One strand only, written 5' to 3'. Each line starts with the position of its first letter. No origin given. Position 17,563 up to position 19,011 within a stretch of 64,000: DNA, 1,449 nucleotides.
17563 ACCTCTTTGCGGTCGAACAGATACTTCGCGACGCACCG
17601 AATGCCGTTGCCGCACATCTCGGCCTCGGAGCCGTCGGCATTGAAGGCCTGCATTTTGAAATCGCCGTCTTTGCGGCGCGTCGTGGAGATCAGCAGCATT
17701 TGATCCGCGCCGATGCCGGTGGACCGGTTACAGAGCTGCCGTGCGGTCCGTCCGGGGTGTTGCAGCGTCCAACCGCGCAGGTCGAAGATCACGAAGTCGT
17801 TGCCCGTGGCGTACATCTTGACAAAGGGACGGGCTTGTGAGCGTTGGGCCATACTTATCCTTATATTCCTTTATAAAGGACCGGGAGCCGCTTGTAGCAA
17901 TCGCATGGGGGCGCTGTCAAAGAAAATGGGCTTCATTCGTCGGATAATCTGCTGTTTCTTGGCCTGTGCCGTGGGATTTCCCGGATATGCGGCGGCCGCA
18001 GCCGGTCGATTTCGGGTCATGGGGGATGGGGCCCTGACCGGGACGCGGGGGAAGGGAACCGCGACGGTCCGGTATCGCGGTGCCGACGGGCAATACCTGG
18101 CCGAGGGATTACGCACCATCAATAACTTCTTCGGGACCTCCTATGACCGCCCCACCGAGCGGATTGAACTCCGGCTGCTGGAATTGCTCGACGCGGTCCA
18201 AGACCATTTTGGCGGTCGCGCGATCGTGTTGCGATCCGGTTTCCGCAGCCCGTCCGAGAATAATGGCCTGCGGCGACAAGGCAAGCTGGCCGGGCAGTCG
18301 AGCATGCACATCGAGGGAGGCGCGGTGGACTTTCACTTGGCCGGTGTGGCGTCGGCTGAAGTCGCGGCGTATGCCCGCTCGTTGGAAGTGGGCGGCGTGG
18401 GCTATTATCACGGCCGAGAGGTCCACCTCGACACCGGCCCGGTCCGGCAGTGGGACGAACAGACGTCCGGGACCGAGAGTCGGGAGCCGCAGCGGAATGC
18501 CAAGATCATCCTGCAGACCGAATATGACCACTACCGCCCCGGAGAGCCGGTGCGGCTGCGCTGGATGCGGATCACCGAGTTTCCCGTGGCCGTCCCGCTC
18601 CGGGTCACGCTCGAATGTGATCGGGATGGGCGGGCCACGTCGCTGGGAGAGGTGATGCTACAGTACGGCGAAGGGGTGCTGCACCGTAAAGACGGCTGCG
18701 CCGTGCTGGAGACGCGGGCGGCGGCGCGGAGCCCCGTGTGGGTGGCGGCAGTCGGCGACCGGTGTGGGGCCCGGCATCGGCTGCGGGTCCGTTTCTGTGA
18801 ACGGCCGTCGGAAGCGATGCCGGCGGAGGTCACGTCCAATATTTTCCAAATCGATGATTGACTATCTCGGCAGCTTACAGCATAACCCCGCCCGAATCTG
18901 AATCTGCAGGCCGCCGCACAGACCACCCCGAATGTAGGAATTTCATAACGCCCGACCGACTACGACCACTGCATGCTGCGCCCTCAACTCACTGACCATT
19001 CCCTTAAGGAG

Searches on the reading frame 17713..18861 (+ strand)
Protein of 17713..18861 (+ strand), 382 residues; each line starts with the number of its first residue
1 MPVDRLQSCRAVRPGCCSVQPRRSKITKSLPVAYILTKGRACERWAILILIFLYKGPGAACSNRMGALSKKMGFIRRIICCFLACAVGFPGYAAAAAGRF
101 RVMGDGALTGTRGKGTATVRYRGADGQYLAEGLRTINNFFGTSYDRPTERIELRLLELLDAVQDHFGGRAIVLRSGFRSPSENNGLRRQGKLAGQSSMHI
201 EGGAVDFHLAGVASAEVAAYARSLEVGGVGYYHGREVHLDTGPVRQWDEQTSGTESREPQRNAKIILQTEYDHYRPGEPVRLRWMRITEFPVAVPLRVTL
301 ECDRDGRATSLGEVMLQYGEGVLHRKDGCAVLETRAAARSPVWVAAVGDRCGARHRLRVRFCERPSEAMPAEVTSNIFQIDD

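Call 10: search_protein_families(library=pfam, proteins=[window:17713-18861:+], max_evalue=0.0001)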
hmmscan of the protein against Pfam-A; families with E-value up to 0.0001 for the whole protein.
window:17713-18861:+ (382 aa): 2 families
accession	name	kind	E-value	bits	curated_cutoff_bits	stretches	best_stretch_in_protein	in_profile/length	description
PF05951.18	Peptidase_M15_2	-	8.5e-24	84.5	27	1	120-247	23-153/153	Bacterial protein of unknown function (DUF882)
PF08291.16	Peptidase_M15_3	-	2e-12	47.6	23.2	1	145-240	20-108/108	Peptidase M15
